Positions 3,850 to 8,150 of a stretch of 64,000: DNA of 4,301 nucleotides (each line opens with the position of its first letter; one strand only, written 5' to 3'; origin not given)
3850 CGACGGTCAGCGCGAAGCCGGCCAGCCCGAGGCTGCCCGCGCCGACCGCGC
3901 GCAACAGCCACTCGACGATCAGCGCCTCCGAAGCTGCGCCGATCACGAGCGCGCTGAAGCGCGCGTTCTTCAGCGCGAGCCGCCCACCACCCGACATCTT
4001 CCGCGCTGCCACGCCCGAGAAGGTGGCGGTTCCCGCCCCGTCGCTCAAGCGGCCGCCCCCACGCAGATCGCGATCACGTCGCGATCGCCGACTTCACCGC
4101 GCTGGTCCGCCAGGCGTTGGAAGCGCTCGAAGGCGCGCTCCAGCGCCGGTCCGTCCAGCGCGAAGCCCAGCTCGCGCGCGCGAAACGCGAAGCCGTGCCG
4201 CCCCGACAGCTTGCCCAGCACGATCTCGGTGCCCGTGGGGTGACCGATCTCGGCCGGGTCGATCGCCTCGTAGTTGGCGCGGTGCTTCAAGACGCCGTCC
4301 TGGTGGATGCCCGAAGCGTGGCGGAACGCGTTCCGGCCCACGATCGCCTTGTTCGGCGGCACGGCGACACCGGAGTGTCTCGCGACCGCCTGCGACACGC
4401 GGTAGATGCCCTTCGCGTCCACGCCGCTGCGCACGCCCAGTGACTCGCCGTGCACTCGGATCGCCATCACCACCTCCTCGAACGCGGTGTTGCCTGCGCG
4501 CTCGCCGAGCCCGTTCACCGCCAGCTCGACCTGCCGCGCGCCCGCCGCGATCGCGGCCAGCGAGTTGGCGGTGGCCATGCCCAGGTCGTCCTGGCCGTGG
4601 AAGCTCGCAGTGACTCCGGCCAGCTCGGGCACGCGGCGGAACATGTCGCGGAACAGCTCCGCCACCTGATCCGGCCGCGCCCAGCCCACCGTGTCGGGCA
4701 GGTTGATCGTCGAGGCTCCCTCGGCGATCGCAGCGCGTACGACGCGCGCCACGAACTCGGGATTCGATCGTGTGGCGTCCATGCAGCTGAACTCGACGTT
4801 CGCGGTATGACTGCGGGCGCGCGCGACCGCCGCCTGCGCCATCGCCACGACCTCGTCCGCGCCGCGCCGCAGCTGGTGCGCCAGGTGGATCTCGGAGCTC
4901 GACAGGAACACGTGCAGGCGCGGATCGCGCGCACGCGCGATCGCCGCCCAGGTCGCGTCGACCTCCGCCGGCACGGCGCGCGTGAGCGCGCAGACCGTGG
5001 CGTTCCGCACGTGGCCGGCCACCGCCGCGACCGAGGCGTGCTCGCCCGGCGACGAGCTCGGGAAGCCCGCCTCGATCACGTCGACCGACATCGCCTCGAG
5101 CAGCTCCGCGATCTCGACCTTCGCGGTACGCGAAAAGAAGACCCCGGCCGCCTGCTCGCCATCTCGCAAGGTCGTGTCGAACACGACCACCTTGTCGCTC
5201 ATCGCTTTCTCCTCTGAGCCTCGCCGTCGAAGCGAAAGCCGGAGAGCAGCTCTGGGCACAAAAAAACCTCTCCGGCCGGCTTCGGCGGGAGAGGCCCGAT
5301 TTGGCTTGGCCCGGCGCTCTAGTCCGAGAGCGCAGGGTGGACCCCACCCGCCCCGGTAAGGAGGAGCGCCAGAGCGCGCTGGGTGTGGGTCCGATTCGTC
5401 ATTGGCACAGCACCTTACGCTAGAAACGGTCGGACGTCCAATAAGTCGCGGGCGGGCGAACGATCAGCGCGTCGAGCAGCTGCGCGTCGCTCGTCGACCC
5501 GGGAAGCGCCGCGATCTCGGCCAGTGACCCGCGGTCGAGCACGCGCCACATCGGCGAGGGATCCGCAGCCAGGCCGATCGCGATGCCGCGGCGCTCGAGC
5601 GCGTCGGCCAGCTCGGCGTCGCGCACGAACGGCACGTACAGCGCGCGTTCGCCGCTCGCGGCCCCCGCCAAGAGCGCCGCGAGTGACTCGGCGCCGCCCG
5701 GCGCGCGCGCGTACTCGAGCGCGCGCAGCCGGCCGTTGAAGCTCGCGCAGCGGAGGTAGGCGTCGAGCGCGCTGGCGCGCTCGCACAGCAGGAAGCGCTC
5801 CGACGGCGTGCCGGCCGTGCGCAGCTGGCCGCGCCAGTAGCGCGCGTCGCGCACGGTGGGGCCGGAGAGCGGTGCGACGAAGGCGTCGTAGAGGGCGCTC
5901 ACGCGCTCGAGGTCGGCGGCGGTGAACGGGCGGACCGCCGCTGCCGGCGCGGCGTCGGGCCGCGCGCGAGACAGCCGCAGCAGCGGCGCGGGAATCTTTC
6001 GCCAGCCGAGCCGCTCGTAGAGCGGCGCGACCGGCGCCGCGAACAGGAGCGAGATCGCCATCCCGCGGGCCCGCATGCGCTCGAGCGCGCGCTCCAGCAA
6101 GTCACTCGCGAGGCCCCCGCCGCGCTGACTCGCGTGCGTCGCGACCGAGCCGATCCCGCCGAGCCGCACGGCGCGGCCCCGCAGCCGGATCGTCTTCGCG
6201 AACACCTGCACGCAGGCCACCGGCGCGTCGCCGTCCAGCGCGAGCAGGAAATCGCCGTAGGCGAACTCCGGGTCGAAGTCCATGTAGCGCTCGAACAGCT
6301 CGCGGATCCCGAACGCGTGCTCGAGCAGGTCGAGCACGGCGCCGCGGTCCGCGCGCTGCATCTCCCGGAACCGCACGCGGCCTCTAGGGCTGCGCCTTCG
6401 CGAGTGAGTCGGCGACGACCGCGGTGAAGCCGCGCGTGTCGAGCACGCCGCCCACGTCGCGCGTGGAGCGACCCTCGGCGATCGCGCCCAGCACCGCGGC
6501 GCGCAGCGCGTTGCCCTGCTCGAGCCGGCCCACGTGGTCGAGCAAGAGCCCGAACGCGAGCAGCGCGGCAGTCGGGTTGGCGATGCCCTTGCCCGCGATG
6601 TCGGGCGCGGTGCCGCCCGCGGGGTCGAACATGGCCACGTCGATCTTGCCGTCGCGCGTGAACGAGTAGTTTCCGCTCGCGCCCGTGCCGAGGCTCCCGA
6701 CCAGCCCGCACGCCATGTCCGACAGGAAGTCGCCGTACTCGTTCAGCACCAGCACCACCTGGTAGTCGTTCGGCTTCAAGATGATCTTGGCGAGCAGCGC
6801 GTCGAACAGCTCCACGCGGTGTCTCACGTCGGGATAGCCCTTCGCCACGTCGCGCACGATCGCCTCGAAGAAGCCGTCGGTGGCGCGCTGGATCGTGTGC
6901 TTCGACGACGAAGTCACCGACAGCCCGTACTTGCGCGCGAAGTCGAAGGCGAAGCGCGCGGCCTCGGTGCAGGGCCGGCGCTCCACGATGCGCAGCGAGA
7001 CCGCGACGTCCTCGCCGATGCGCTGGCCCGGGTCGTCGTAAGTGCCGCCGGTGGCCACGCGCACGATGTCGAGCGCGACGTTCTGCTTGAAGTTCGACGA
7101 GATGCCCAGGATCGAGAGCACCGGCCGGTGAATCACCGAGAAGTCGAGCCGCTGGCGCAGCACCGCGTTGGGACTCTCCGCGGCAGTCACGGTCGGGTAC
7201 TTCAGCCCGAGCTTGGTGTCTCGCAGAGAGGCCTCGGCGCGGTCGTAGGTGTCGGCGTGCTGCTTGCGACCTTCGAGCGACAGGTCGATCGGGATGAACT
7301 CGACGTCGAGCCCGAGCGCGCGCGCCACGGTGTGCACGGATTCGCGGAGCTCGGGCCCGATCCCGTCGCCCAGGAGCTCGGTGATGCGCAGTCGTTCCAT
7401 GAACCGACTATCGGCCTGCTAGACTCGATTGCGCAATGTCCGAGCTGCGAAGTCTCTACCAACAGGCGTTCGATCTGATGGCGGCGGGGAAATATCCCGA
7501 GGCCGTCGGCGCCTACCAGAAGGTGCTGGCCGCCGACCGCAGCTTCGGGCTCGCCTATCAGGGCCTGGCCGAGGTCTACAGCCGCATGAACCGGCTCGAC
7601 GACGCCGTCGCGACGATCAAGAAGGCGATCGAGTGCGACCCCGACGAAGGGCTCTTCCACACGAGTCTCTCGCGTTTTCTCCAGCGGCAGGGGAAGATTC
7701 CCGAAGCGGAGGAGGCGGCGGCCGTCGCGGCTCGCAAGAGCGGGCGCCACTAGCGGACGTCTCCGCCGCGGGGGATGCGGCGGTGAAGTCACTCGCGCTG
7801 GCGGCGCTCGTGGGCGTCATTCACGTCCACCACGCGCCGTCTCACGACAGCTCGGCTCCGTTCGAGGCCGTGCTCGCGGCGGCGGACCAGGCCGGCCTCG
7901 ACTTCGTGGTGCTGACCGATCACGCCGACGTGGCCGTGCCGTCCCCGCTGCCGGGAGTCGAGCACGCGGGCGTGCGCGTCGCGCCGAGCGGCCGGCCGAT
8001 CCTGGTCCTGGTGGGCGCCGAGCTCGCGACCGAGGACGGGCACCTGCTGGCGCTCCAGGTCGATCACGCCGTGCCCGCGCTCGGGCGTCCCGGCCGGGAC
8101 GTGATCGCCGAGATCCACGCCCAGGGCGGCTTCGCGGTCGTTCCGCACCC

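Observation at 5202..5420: Candidate leucine-type attenuator upstream of the leuA-like gene: Leu-rich leader ORF plus terminator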

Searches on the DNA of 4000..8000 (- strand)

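Call 3: search_rna_families(source=window, start=4000, end=8000, threshold=evalue, max_evalue=10, show_alignments=3)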
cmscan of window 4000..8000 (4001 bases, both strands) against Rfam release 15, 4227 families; matches with E-value up to 10: 3.
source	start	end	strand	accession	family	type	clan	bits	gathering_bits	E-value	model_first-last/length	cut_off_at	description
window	7313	7379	+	RF03586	mir-5132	Gene; miRNA;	-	24.7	100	0.91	1-71/71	no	mir-5132 microRNA precursor family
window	4633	4681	-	RF02831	Scr2736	Gene; sRNA;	-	20.2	43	4.7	1-64/64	no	Streptomyces RNA 2736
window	4554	4597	-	RF01068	Guanidine-II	Cis-reg; riboswitch;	-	17.4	32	2.9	1-48/48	no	Guanidine-II riboswitch aptamer (mini-ykkC)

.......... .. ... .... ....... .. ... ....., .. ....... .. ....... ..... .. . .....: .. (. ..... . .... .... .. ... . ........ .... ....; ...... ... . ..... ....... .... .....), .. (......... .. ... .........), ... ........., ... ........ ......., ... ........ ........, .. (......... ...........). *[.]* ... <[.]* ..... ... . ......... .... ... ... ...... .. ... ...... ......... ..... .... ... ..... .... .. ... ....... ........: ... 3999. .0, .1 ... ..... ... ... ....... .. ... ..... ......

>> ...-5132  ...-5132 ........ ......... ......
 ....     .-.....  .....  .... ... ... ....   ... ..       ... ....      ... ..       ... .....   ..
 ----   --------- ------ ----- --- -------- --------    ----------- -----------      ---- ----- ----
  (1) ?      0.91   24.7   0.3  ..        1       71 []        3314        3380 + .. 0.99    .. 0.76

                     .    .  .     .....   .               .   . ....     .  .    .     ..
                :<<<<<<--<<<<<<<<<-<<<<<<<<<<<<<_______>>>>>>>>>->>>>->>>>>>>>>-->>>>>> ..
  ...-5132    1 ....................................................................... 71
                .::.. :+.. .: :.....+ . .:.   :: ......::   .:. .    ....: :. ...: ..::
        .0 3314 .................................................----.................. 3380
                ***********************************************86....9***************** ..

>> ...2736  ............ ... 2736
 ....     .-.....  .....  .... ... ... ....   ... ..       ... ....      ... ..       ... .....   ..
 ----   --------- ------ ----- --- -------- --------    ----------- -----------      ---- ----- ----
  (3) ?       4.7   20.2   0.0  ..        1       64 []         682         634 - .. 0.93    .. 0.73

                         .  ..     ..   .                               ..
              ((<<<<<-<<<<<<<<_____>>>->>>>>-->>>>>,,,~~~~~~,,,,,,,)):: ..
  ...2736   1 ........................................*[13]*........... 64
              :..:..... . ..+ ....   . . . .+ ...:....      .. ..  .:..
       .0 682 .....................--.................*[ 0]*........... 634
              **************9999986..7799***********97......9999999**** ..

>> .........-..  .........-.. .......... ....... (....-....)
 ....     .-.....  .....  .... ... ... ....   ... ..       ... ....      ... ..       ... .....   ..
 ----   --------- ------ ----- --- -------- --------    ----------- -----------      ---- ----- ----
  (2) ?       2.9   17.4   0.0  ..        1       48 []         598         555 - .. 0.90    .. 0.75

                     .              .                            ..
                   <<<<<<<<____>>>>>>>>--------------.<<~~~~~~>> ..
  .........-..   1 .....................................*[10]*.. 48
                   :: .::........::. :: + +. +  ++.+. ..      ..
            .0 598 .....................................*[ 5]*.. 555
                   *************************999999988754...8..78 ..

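Call 54: build_rna_model(alignment_id=A2, structure=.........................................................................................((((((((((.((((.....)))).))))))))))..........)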
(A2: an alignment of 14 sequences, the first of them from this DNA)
Model R1 built from alignment A2 (14 sequences, 134 columns); structure: as given.
model positions 118; base pairs 14; branch points 0; effective number of sequences 3.87; information 0.59 bits per position. Calibrated on 0.2 Mb of random sequence (short: E-values are rough).
structure used (alignment columns):
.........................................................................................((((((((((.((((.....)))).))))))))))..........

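Call 56: search_with_rna_model(model_id=R1, sources=[window, L001, L002, L003, L004, L005, L006, L007, L008, L009, L010, L011, L012, L013, L014, L015, L016, L017, L018, L019, L020, L021, L022, L023, L024, L025, L026, L027, L028, L029, L030, L031, L032, L033, L034, L035, L036, L037, L038, L039, L040, L041, L042, L043, L044, L045, L046, L047, L048, L049, L050, L051, L052, L053, L054, L055, L056, L057, L058, L059, L060, L061, L062, L063, L064, L065, L066, L067, L068, L069, L070, L071, L072, L073, L074, L075, L076, L077, L078, L079, L080, L081, L082, L083, L084, L085, L086, L087, L088, L089, L090, L091, L092, L093, L094, L095, L096, L097, L098, L099], max_evalue=1)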
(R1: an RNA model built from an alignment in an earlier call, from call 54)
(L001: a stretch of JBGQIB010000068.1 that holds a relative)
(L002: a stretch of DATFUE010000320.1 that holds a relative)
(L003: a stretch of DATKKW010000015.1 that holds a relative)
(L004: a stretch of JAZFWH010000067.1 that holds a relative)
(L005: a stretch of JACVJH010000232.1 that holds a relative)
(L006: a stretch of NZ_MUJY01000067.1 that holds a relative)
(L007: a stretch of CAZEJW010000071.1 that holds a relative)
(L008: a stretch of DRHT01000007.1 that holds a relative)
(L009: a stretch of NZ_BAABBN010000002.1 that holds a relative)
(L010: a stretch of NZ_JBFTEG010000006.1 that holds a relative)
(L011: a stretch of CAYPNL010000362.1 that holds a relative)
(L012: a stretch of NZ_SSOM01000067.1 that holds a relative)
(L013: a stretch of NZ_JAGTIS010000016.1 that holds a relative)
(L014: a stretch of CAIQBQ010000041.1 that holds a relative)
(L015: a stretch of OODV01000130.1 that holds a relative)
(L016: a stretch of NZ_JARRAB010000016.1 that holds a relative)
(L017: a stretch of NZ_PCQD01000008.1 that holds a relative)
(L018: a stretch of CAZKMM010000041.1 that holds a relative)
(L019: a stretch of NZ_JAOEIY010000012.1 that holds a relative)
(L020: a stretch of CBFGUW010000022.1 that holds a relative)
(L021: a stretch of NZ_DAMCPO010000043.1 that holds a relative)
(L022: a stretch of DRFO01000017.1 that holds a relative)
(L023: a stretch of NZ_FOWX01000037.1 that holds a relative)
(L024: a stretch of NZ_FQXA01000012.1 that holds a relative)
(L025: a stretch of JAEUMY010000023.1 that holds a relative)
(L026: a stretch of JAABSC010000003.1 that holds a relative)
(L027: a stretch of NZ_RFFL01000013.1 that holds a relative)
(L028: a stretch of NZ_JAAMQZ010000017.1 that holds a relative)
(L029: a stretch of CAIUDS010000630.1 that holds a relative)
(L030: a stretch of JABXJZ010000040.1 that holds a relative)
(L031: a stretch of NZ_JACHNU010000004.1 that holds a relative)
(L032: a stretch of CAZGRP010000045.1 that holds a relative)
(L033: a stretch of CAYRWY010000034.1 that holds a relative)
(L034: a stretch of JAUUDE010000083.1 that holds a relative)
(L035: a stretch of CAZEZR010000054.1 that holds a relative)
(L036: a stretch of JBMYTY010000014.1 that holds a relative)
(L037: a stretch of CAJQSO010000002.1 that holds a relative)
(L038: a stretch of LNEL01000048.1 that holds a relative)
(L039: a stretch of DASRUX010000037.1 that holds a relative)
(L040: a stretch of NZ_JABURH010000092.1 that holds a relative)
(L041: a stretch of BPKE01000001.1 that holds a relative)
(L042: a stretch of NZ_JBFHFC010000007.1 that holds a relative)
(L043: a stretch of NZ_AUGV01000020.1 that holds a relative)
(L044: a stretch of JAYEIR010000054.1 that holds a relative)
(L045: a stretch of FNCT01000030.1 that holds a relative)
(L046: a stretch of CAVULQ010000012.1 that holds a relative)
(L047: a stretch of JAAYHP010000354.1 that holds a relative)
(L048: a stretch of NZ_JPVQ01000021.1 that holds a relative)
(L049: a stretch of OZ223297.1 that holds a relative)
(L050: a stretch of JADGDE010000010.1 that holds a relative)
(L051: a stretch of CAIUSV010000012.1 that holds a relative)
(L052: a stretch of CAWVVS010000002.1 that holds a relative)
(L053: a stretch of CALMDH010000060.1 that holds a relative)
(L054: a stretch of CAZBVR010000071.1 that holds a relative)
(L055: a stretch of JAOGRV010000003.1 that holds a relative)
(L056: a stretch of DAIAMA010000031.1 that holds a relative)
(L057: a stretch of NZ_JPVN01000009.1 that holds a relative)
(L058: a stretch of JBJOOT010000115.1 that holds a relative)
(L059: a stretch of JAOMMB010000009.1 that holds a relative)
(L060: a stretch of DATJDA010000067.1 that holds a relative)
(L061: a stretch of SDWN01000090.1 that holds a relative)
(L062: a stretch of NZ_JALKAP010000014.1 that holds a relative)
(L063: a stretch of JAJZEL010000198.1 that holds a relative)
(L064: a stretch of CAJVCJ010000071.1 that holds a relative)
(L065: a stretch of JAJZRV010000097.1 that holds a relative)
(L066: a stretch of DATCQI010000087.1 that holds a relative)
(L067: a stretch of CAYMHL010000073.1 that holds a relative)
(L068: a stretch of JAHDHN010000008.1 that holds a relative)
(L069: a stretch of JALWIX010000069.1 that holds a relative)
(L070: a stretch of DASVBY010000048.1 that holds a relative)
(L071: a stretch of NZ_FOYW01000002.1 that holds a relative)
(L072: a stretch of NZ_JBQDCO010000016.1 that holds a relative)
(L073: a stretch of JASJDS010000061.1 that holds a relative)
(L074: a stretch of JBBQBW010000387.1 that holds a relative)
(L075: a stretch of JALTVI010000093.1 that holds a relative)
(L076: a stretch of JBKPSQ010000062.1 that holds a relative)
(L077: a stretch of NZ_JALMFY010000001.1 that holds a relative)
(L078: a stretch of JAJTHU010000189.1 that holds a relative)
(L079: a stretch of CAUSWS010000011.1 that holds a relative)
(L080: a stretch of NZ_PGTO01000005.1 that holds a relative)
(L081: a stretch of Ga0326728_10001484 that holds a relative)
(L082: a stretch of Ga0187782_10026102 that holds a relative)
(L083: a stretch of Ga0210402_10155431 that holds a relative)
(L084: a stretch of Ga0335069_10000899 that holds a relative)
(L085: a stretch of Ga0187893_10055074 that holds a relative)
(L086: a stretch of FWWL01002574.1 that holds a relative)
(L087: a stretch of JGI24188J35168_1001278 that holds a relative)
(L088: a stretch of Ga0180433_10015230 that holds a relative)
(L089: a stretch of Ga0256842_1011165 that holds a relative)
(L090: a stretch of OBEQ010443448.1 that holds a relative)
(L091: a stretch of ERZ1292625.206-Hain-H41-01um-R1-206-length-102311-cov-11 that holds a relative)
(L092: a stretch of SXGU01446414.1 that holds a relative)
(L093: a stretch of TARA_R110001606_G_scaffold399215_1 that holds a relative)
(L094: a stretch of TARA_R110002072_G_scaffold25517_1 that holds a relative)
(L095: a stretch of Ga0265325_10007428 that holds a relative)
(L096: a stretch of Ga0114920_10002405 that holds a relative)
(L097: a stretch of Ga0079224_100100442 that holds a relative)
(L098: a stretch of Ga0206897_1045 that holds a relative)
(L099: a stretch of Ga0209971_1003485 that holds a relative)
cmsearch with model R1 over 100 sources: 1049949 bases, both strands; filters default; matches with E-value up to 1: 35.
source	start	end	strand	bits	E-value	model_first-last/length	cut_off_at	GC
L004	1161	1278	+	100.4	6.3e-28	1-118/118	no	0.69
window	5256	5381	-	95.5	2e-26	1-118/118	no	0.7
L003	5809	5928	+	93.9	5.7e-26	1-118/118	no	0.73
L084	2807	2923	+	88.4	2.8e-24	1-118/118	no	0.68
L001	2514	2638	+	84.8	3.3e-23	1-118/118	no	0.68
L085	2598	2703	+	82.6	1.5e-22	1-118/118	no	0.73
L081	2857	2962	+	71.7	3.1e-19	1-118/118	no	0.64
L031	3078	3184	-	32.1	2.8e-07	1-118/118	no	0.7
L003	5880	6015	-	26.9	1e-05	1-118/118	no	0.68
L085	2656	2753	-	25.6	2.5e-05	1-118/118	no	0.71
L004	1237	1270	-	22.9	0.00017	77-110/118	no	0.76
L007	5711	5810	+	22.1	0.00029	1-118/118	no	0.48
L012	5810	5918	+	18.7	0.0031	1-118/118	no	0.61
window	5267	5294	+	17.4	0.0074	80-107/118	no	0.79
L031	5218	5328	-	15.9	0.022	1-118/118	no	0.68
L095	2822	2850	+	15.7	0.025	1-118/118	no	0.59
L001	2518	2632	-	15.2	0.036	1-118/118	no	0.69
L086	3935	4035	-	14.9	0.044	1-118/118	no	0.65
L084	2884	2915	-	14.7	0.05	77-110/118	no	0.69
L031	12928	12978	-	14.4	0.063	1-118/118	no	0.69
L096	2230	2365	-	13.7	0.1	1-118/118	no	0.54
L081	2852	2956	-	13.6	0.11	1-118/118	no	0.65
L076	4050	4183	+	13.6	0.11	1-118/118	no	0.67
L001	2742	2843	-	13.4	0.12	1-118/118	no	0.67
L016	6976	7104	-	13.4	0.12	1-118/118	no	0.69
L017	1243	1327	-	12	0.32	1-118/118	no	0.59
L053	6994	7104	-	11.6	0.44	1-118/118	no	0.65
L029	2007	2050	-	11.3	0.51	1-118/118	no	0.66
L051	1695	1712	+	11.1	0.6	85-102/118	no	0.89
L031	12726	12753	-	10.7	0.82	1-118/118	no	0.64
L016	5818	5839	-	10.6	0.89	83-104/118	no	0.77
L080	1581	1645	-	10.5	0.9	42-118/118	no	0.58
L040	4028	4116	-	10.5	0.92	1-118/118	no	0.61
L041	8167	8220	-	10.4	1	1-118/118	no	0.74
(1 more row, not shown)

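Call 57: search_with_rna_model(model_id=R1, sources=[L100, L101, L102, L103, L104, L105, L106, L107, L108, L109, L110, L111, L112, L113, L114, L115, L116, L117, L118, L119, L120, L121, L122, L123, L124, L125, L126, L127, L128, L129, L130, L131, L132, L133, L134, L135, L136, L137, L138, L139, L140, L141, L142, L143, L144, L145, L146, L147, L148, L149, L150, L151, L152, L153, L154, L155, L156, L157, L158, L159, L160, L161, L162, L163, L164, L165, L166, L167, L168], max_evalue=1)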
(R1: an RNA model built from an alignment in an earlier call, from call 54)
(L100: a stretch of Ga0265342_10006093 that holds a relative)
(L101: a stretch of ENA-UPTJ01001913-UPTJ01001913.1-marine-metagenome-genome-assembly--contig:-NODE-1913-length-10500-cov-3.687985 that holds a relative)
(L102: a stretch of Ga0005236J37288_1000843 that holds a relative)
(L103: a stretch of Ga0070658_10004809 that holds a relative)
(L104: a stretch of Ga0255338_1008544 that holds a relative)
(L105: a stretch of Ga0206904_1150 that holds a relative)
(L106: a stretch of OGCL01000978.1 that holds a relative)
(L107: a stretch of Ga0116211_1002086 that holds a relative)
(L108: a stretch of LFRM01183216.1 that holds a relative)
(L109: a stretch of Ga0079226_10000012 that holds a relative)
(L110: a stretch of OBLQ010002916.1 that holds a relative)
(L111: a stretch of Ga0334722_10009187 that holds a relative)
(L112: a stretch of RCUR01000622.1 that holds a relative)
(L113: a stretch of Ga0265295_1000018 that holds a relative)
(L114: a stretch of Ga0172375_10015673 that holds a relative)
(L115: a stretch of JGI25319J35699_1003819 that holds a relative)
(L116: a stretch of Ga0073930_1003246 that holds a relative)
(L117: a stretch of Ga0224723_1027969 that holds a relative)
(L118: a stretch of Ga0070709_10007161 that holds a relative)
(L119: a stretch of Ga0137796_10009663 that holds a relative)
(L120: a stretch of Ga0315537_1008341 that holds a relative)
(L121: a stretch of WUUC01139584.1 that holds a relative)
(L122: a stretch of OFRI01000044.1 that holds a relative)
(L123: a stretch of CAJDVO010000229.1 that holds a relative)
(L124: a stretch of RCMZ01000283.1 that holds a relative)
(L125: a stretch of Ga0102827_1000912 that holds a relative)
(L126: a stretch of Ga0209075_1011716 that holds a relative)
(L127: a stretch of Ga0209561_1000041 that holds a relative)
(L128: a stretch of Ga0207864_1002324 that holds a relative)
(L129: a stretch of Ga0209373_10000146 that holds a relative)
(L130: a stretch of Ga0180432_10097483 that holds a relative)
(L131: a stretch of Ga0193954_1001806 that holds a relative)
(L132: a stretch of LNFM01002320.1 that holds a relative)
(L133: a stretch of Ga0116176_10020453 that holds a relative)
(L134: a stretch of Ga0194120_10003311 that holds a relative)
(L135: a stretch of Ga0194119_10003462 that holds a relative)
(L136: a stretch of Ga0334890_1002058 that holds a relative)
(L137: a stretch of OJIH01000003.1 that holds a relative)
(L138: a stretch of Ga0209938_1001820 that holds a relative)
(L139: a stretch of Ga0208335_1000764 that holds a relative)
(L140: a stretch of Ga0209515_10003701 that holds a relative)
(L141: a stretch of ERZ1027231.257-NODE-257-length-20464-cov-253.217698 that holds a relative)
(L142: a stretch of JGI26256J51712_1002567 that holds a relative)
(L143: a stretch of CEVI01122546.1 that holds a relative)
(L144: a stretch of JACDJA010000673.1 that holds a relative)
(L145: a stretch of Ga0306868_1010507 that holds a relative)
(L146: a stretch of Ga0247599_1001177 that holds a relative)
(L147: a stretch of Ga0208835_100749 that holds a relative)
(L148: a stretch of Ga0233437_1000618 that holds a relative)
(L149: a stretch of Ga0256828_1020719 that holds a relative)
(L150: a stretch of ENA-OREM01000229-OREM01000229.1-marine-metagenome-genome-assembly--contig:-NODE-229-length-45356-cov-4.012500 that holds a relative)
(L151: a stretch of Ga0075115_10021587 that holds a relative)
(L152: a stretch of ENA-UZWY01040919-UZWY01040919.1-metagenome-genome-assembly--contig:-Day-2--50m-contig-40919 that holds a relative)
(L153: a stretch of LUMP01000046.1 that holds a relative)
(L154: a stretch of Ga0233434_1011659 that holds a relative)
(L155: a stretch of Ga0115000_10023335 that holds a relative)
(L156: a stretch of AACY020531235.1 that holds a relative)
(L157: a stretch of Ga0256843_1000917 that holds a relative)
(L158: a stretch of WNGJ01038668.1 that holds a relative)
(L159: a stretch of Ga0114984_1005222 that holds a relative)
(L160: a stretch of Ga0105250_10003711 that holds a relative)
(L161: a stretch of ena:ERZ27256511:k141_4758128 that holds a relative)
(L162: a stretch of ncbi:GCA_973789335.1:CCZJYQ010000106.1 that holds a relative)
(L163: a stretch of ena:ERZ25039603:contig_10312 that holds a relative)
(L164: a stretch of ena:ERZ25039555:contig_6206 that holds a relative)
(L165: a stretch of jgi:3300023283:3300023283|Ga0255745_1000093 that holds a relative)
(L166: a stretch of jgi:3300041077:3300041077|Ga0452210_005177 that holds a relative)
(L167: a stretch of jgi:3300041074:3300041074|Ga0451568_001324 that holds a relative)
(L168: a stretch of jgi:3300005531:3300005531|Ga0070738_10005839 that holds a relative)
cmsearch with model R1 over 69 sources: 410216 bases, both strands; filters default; matches with E-value up to 1: 26.
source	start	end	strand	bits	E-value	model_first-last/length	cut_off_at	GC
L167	2821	2938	+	101.4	1.2e-28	1-118/118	no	0.68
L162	2795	2921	+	100.4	2.5e-28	1-118/118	no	0.68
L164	2811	2936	+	97.4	2e-27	1-118/118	no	0.68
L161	9822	9947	+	95.5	7.8e-27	1-118/118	no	0.7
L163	2809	2936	+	95.1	1e-26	1-118/118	no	0.65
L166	2782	2909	+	87.2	2.5e-24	1-118/118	no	0.73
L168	2830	2935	+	75.2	1e-20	1-118/118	no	0.69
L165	2840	2947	+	71.7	1.2e-19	1-118/118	no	0.79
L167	2888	3011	-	27.9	2e-06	1-118/118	no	0.65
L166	2869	2900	-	26.5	5.2e-06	78-109/118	no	0.78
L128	2160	2266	+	25.2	1.4e-05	1-118/118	no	0.58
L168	2886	3001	-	23.4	4.5e-05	1-118/118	no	0.69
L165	2909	2935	-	18.9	0.001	80-107/118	no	0.89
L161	9909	9936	-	17.4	0.0029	80-107/118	no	0.79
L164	2889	2997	-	16.9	0.0041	1-118/118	no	0.73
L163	2888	3000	-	15.9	0.0085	1-118/118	no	0.67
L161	10004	10105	-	14.8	0.018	1-118/118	no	0.64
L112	1920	2018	-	13.8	0.036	1-118/118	no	0.71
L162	2873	2951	-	13.7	0.039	31-118/118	no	0.7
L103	2389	2504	+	12.4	0.097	1-118/118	no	0.61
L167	5178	5273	-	12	0.13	1-118/118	no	0.68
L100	1756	1784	+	10.9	0.28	1-118/118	no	0.59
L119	586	693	+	10.1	0.48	1-118/118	no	0.68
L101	3976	4104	-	10.1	0.48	1-118/118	no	0.71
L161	5835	5905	+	9.8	0.57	1-118/118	no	0.75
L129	4049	4101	-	9.1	0.99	1-118/118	no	0.68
